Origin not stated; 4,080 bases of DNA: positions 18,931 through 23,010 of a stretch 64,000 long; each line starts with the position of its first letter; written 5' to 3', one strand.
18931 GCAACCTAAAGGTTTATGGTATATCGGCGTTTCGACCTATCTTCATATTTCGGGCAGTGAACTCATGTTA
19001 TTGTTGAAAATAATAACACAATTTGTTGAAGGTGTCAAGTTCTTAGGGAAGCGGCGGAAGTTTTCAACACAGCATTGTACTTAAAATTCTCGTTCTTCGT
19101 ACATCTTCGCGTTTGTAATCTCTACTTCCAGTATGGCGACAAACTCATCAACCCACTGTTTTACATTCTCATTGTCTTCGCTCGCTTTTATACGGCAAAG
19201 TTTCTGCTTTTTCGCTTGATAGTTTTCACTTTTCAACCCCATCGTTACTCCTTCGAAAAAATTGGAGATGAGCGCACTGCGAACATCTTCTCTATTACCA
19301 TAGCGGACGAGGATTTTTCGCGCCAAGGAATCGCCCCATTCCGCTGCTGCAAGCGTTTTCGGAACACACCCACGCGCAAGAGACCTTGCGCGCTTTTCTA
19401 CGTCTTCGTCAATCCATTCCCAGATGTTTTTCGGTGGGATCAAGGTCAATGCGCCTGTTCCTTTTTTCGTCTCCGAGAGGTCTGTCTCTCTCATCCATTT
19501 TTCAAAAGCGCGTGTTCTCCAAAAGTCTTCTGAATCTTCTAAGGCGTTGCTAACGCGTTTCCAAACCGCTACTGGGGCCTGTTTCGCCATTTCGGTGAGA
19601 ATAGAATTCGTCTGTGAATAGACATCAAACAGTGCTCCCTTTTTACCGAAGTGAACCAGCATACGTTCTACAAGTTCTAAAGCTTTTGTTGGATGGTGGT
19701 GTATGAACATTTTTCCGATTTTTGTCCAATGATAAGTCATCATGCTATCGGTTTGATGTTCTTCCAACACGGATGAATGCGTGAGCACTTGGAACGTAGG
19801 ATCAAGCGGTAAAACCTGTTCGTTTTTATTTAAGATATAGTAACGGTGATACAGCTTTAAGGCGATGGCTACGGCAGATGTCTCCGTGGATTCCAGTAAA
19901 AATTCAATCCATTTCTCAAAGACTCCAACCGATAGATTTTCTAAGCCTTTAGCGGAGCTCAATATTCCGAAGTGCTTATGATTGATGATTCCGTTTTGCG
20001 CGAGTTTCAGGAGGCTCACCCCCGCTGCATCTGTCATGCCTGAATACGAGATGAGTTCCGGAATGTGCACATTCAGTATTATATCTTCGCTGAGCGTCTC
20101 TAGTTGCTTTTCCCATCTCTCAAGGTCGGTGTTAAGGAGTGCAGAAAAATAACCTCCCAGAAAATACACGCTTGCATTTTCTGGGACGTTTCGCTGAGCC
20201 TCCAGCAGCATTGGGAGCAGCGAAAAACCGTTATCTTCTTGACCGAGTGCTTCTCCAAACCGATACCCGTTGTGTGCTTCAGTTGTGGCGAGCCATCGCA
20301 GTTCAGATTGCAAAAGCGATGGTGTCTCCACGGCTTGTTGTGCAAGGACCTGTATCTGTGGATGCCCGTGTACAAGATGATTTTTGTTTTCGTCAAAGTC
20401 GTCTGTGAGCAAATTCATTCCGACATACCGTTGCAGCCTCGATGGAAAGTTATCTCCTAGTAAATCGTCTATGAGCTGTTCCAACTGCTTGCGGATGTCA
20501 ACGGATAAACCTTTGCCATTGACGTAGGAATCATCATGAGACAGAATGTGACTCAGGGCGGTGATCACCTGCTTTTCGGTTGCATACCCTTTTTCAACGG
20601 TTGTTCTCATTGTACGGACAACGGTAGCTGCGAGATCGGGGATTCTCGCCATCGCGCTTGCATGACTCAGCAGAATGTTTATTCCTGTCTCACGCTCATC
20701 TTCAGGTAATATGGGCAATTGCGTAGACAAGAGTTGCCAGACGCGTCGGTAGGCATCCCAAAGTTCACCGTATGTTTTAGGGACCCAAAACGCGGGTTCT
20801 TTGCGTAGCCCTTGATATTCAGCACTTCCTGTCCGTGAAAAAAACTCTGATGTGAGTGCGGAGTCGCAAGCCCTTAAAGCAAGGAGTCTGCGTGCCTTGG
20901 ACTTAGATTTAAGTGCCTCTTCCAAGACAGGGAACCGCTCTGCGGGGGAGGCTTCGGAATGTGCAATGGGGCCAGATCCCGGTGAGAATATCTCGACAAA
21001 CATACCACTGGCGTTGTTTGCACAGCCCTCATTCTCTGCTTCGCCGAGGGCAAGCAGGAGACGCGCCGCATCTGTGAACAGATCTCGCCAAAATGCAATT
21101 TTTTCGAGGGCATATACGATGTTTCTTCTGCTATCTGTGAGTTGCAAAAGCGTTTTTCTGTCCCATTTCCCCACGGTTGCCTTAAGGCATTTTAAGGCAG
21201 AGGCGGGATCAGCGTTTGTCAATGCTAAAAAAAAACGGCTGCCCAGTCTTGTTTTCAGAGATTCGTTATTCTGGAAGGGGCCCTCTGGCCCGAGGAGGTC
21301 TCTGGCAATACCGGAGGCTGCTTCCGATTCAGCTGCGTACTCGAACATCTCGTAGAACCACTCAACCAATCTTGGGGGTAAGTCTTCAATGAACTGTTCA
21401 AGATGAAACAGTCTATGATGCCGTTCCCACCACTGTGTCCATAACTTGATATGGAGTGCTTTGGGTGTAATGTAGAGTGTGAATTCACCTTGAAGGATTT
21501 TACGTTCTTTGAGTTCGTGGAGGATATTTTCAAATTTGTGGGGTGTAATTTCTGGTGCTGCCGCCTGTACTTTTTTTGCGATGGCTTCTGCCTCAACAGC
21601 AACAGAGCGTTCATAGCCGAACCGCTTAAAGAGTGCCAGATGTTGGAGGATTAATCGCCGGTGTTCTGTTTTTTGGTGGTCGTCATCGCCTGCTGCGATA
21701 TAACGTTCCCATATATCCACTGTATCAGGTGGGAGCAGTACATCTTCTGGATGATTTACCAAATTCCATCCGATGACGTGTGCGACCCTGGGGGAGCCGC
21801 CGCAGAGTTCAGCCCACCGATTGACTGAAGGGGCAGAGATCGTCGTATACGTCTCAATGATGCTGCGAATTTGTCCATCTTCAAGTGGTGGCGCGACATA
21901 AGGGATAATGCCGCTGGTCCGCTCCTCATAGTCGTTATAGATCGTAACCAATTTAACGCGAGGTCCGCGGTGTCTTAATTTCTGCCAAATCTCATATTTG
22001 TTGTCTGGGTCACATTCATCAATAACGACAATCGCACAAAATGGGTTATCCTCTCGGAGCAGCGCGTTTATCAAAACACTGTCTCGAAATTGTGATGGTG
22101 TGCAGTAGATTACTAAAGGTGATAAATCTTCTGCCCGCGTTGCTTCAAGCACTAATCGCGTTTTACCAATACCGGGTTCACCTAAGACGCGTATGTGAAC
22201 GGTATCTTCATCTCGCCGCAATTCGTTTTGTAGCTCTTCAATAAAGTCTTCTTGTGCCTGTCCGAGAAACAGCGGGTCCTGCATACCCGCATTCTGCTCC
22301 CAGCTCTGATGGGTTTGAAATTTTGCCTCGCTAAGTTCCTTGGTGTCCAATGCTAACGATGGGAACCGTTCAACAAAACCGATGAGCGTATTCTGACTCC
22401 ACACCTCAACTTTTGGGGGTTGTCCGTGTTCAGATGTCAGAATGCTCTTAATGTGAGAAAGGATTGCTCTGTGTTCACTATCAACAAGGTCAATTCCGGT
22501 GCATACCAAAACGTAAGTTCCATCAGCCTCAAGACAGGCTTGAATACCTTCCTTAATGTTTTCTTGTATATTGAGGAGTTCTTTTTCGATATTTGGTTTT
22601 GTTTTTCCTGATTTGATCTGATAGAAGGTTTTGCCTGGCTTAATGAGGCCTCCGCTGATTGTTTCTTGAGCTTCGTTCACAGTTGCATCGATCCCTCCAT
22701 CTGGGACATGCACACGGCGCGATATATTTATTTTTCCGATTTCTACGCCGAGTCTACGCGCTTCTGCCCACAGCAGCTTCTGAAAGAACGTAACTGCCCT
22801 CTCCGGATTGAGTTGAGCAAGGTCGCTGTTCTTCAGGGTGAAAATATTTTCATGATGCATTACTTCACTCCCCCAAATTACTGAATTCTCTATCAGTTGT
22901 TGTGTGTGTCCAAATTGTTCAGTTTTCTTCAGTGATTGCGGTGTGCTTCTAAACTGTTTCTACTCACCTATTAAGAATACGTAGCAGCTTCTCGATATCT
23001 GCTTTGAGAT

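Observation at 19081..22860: Candidate Avs-like antiviral STAND NTPase with an Mrr-type nuclease effector domain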

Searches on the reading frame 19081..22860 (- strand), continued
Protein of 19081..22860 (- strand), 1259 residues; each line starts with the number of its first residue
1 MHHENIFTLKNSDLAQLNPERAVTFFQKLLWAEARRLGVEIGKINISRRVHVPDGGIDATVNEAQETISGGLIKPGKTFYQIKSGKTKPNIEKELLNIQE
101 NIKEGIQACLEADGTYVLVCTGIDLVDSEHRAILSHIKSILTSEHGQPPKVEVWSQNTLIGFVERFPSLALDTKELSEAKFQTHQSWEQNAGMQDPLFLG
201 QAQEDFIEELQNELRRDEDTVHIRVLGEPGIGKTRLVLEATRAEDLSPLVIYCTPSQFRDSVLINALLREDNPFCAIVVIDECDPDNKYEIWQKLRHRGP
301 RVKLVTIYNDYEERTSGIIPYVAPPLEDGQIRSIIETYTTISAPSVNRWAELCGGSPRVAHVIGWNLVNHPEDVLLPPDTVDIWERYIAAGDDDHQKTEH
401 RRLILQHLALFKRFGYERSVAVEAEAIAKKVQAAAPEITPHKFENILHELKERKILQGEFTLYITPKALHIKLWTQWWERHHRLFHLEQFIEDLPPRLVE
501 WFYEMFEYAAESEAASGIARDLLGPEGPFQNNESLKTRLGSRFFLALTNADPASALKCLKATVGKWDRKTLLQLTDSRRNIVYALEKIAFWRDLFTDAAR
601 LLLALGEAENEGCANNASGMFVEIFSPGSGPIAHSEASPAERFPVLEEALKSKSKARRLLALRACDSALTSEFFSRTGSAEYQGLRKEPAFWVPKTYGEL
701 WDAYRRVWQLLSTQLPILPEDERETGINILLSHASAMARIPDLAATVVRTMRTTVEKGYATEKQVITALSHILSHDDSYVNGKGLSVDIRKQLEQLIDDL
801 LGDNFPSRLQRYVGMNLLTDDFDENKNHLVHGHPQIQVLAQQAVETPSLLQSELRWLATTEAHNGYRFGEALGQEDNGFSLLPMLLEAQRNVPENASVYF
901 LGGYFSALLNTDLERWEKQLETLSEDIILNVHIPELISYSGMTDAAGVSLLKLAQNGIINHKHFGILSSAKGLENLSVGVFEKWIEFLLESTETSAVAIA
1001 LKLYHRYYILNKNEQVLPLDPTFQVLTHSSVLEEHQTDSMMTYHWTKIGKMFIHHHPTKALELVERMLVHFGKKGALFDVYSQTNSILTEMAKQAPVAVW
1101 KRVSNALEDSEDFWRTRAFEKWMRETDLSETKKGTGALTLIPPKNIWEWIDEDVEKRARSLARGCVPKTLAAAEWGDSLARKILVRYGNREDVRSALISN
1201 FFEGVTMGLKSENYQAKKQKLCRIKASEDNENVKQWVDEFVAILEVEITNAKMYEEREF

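Call 109: find_related_loci(query=A1, collection=viral_contigs, flank=5000)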
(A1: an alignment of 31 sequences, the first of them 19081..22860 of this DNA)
Query A1 (1259 aa) in viral_contigs; peptide patterns used: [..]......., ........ (x = any residue, [..] = any of these).
77 stretches matched a pattern, but none encodes a relative of the query by tblastn (E <= 1e-3).

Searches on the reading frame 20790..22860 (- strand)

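Call 28: search_dna_similar(query=window:20790-22860:-, collection=plasmids, mode=protein, max_evalue=0.01, max_rows=60)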
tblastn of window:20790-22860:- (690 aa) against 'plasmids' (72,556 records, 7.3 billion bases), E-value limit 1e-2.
Records with a match: 34; places in all: 35; records where one place covers at least 80% of the query: 11.
Best place of each record, by identity: <60% 34.
By first word of the organism name: Rhizobium 9; Leptospira 3; Pseudanabaena 2; Haloarcula 2; Burkholderia 2; Enterobacter 2; Haloglomus 1; Halorubrum 1; Thalassobaculum 1; Kovacikia 1; and 10 more.
By predicted mobility (MOB-suite, as given by PLSDB): non-mobilizable 19; conjugative 13; mobilizable 2.
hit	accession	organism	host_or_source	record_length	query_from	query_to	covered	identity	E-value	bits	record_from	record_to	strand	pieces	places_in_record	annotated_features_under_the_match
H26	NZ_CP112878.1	Pseudanabaena galeata CCNP1313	-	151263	6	689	99%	40.1%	6e-141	463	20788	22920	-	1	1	hypothetical protein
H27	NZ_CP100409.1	Haloarcula marina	cell culture,sediment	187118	1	689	95%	33.1%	7e-69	288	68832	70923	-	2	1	hypothetical protein | ATP-binding protein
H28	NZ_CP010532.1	Haloarcula sp. CBA1115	monoisolate,Solar salt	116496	7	684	98%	29.7%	3e-62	233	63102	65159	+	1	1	ATP-binding protein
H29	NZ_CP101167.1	Haloglomus halophilum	cell culture,salt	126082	9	689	99%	25.9%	7e-43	174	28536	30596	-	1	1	hypothetical protein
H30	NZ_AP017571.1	Halorubrum trapanicum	-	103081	9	689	99%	25.9%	1e-42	174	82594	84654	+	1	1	hypothetical protein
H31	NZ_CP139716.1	Thalassobaculum sp. OXR-137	Bacterial Culture,hydrothermal vent ...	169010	44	684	93%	26.8%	4e-34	147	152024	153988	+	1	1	hypothetical protein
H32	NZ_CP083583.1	Kovacikia minuta CCNUW1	cell culture,fresh water lake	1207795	6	684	98%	25.1%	3e-36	154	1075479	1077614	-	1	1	record has no annotation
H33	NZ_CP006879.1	Rhizobium gallicum bv. gallicum R602sp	Phaseolus vulgaris,whole ...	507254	6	684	98%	24.1%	2e-23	114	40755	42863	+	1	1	hypothetical protein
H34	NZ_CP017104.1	Rhizobium gallicum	Phaseolus vulgaris,Whole ...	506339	6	684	98%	23.9%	6e-23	112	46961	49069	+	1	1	hypothetical protein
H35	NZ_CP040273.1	Nostoc sp. C052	Blasia pusilla,pure culture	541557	6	689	99%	22.8%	3e-27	126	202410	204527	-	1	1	hypothetical protein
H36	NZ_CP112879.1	Pseudanabaena galeata CCNP1313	-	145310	7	686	99%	22.9%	4e-27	125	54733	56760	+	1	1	hypothetical protein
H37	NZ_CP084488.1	Ensifer adhaerens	cellculture,soil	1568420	6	571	74%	25.3%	2e-5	111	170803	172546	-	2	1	none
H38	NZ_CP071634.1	Rhizobium sp. NZLR1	lentil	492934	6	524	75%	21.5%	1e-5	57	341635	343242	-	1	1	hypothetical protein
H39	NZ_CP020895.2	Legionella longbeachae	Homo sapiens,Respiratory sample - sputum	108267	1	527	76%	21.1%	5e-10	71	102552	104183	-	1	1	hypothetical protein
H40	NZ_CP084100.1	Cyanobacterium sp. Dongsha4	-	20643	25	502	69%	22.2%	1e-7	63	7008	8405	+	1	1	hypothetical protein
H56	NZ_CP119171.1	Enterobacter mori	Paris polyphylla,cell culture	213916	6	364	52%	20.7%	3e-5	56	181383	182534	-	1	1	hypothetical protein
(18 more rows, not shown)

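Call 29: get_annotated_region(hit=H56, flank=6000)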
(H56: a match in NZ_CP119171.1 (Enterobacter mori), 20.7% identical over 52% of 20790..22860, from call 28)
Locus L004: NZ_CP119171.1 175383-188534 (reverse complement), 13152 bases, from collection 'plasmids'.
description: Enterobacter mori strain LgD10 plasmid unnamed, complete sequence
organism: Enterobacter mori (NCBI taxid 539813)
taxonomy: Bacteria; Pseudomonadota; Gammaproteobacteria; Enterobacterales; Enterobacteriaceae; Enterobacter; Enterobacter mori
host: -; source: Paris polyphylla,cell culture; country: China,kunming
typing (MOB-suite, as given by PLSDB): non-mobilizable
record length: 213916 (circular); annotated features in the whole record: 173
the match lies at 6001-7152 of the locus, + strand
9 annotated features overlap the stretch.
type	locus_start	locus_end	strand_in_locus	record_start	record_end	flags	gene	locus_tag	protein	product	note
CDS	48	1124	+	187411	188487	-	-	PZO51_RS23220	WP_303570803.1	hypothetical protein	-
CDS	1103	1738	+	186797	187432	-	-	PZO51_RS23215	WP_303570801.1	HNH endonuclease signature motif containing protein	-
CDS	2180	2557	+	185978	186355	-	-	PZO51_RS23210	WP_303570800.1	hypothetical protein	-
CDS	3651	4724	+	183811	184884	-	-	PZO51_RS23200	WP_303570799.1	Fic family protein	-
CDS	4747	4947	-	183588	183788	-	-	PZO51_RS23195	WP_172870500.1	hypothetical protein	-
CDS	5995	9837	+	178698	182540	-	-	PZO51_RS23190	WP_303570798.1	hypothetical protein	-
CDS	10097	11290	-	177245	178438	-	-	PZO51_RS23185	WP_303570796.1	hypothetical protein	-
CDS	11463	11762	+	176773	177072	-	-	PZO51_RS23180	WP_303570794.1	hypothetical protein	-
CDS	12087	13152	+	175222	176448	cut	-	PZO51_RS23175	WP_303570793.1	RES family NAD+ phosphorylase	-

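Call 31: search_protein_families(library=padloc, proteins=[L004:5995-9837:+, L004:10097-11290:-], max_evalue=0.001)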
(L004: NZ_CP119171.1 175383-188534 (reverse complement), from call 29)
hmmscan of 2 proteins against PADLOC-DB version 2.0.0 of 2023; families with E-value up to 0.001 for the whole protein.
L004:5995-9837:+ (1280 aa): 3 families
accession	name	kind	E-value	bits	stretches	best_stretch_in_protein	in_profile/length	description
PDLC03991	PD-Lambda-4_A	-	0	1764.1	1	1-1280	1-1283/1283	-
PDLC03990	PD-Lambda-4_A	-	0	1142.4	1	341-1280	1-943/943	-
PDLC03989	PD-Lambda-4_A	-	5.3e-124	412.7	1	818-1280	6-468/468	-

L004:10097-11290:- (397 aa): 0 families

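Call 41: search_protein_families(library=pfam, proteins=[L004:5995-9837:+], max_evalue=10)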
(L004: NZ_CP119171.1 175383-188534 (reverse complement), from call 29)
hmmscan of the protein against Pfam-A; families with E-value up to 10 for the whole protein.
L004:5995-9837:+ (1280 aa): 2 families
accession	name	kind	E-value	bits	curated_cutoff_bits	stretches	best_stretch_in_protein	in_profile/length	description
PF13401.12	AAA_22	-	0.0081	16.9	27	1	232-278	3-47/130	AAA domain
PF13191.12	AAA_16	-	0.018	16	32.6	1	235-263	25-47/167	AAA ATPase domain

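Call 47: find_homologous_proteins(query=L004:5995-9837:+, max_evalue=0.001)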
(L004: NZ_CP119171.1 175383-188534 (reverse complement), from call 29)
Query L004:5995-9837:+ (1280 aa): 3673 proteins with E <= 0.001 among 8000 candidates; the best 120 are listed.
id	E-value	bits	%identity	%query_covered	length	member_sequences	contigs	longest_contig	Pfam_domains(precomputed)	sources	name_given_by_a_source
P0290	0.0e+0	2767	96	100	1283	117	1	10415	-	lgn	-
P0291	0.0e+0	2583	89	100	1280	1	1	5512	-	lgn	-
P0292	0.0e+0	2573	89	100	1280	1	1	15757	-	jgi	jgi:hypothetical protein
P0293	0.0e+0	2535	88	100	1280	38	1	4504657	-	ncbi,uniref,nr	ncbi:hypothetical protein C1N63_08150 [Pantoea ananatis]|uniref:hypothetical protein n=1 Tax=Pantoea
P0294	0.0e+0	2517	87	100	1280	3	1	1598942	-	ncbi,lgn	ncbi:hypothetical protein [Enterobacter kobei]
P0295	0.0e+0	2497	87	100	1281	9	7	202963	-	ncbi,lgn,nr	ncbi:TPA: hypothetical protein QHU55_002542 [Klebsiella aerogenes]|nr:hypothetical protein [Klebsiel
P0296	0.0e+0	2487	86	100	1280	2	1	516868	-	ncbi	ncbi:hypothetical protein [Enterobacter cloacae]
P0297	0.0e+0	2403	83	100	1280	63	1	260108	-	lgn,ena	-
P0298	0.0e+0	2342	81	100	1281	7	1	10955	-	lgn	-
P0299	0.0e+0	2336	81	100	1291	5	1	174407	-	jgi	-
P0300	0.0e+0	2331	81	100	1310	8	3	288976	-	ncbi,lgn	-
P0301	0.0e+0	2324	81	100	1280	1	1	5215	-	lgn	-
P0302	0.0e+0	2323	80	100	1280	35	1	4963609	-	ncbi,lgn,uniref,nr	ncbi:hypothetical protein [Serratia sp. Tan611]|uniref:hypothetical protein n=1 Tax=Serratia sp. Tan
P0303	0.0e+0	2323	80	100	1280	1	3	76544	-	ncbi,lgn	-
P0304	0.0e+0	2313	81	100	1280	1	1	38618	-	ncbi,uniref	ncbi:hypothetical protein WKE96_09775 [Edwardsiella tarda]|uniref:hypothetical protein n=1 Tax=Edwar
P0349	0.0e+0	1568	56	100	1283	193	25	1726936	-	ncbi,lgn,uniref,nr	ncbi:hypothetical protein GFP93_22140 [Salmonella enterica]|uniref:hypothetical protein n=1 Tax=Salm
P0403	0.0e+0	1538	56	100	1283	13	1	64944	-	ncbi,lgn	-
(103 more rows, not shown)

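Call 50: find_encoding_contigs(protein=P0349, flank=5000, max_places=3)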
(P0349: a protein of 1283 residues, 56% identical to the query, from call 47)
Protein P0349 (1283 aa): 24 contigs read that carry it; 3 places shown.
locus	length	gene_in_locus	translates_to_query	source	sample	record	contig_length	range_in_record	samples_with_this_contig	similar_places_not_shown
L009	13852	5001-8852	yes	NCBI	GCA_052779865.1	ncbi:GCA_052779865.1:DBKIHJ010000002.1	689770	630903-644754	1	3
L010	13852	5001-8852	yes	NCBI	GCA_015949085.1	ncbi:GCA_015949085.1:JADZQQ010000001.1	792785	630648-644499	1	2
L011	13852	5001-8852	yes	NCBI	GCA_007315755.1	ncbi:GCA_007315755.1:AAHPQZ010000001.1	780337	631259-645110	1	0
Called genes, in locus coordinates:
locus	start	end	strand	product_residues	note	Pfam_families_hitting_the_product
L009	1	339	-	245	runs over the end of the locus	PF02811:PHP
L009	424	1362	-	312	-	PF02826:2-Hacid_dh_C, PF03446:NAD_binding_2 (faint)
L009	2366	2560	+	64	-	PF05930:Phage_AlpA, PF12728:HTH_17 (weak)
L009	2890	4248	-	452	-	-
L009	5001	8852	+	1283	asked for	-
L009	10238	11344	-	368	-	PF01408:GFO_IDH_MocA, PF22725:GFO_IDH_MocA_C3, PF02894:GFO_IDH_MocA_C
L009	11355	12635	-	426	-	PF00083:Sugar_tr, PF07690:MFS_1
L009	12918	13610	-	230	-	PF06178:KdgM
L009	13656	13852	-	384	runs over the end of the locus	PF24681:Kelch_KLHDC2_KLHL20_DRC7, PF24996:NANM, PF13415:Beta-prop_FBX42, PF13964:Beta-prop_Calicin (faint), PF24981:Beta-prop_ATRN-LZTR1, PF01344:Kelch_1 (weak), PF07646:Kelch_2 (faint), PF13418:Beta-prop_TYW4 (weak)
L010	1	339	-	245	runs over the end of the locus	PF02811:PHP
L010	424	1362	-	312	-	PF02826:2-Hacid_dh_C, PF03446:NAD_binding_2 (faint)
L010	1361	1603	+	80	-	-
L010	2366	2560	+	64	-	PF05930:Phage_AlpA, PF12728:HTH_17 (weak)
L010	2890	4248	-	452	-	-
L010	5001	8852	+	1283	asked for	-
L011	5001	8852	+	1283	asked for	-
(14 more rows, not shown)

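Call 111: find_encoding_contigs(protein=P0403, flank=4000, max_places=2)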
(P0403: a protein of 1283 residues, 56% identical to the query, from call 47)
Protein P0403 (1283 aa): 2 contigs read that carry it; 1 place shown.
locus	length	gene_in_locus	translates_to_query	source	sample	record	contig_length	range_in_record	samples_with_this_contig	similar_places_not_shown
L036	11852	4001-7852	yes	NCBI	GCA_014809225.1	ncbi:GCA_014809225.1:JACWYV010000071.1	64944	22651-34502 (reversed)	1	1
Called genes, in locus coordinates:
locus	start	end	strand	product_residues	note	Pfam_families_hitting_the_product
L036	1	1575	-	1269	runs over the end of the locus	PF28173:Upx-like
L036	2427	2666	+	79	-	-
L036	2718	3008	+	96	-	PF13560:HTH_31, PF12844:HTH_19, PF01381:HTH_3, PF13443:HTH_26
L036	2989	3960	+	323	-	-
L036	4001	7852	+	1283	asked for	-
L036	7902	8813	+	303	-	-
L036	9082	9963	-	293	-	-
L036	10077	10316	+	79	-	PF05930:Phage_AlpA, PF12728:HTH_17 (weak)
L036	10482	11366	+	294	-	PF00009:GTP_EFTU (weak), PF01926:MMR_HSR1, PF00350:Dynamin_N (weak)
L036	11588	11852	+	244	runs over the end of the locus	PF13280:WYL (faint)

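Call 112: search_protein_families(library=padloc, proteins=[L036:2989-3960:+, L036:7902-8813:+, L036:2718-3008:+], max_evalue=0.01)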
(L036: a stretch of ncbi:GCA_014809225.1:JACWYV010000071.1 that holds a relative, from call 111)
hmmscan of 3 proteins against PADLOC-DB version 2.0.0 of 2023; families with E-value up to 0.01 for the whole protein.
L036:2989-3960:+ (323 aa): 57 families (the best 25 are shown)
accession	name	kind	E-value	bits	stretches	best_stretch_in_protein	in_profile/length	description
PDLC02952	RT_VI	-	5.1e-72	240.5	1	12-305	2-278/279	-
PDLC02951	RT_V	-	1.1e-62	210.4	1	7-310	2-310/385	-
PDLC02942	RT_III-A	-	9.4e-46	154.4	1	17-277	43-296/341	-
PDLC02947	RT_IV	-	9.9e-45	151.3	1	11-314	5-320/386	-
PDLC02941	RT_II-A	-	2.1e-44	149.9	1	15-270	12-262/309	-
PDLC03739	RT_Ec107-like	-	1.4e-42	144.1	1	31-270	24-257/307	retron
PDLC02946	RT_III-A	-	2.9e-42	143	1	18-270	36-281/330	-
PDLC02962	RT-TIR_XII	-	8.6e-41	138.3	1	12-270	10-274/478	single gene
PDLC02961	RT-TIR_XII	-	1.1e-39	134.6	1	12-270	10-276/475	single gene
PDLC02960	RT-Protease_XI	-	2.5e-39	133.6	1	15-271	5-266/506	single gene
PDLC02959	RT-Protease_XI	-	2.7e-39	133.4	1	15-271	7-269/510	single gene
PDLC02944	RT_III-A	-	7.6e-39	132.3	2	151-270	201-321/597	-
PDLC02956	RT_XIII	-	2.6e-38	130.3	1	16-316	113-426/469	-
PDLC02943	RT_III-A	-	7.7e-38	128.2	1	16-277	22-277/322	-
PDLC02955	RT_X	-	4.7e-33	112.8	1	22-269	3-243/272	-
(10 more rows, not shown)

L036:7902-8813:+ (303 aa): 1 family
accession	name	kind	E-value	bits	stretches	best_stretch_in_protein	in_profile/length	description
PDLC03992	PD-Lambda-4_B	-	2e-196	649.3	1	1-303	1-303/303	-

L036:2718-3008:+ (96 aa): 23 families
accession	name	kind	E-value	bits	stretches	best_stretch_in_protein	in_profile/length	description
PDLC02926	HTH_VI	-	1.7e-31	106.3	1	2-93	1-91/92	-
PDLC03949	RmrA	-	3.6e-10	37.2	1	6-67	6-65/363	-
PDLC03954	RmrA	-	8.2e-09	32.8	1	4-67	12-73/380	-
PDLC03944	RmrA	-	1.6e-08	32.1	1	4-66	8-68/384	-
PDLC04142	capH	-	2.9e-08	32.7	1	3-67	7-69/103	capH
PDLC03946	RmrA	-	4.2e-08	30.3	1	6-68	6-66/357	-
PDLC03951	RmrA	-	1.5e-07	28.8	1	7-61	13-67/400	-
PDLC03665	Control_protein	-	2e-07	29.2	1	4-59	10-66/77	control protein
PDLC03952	RmrA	-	4.4e-07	27.1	1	5-69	25-87/395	-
PDLC03668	Control_protein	-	6.6e-07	27.8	1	6-63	12-68/79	control protein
PDLC03953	RmrA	-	1.8e-06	25.5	1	4-63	7-64/373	-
PDLC03955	RmrA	-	7e-06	23.5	1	6-65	24-81/371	-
PDLC03536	REase_II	-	7.5e-06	23.8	1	5-57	13-65/237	Type II restriction enzyme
PDLC03947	RmrA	-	9e-06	22.7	1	3-61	12-70/383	-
PDLC03948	RmrA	-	1.6e-05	22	1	10-64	16-68/397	-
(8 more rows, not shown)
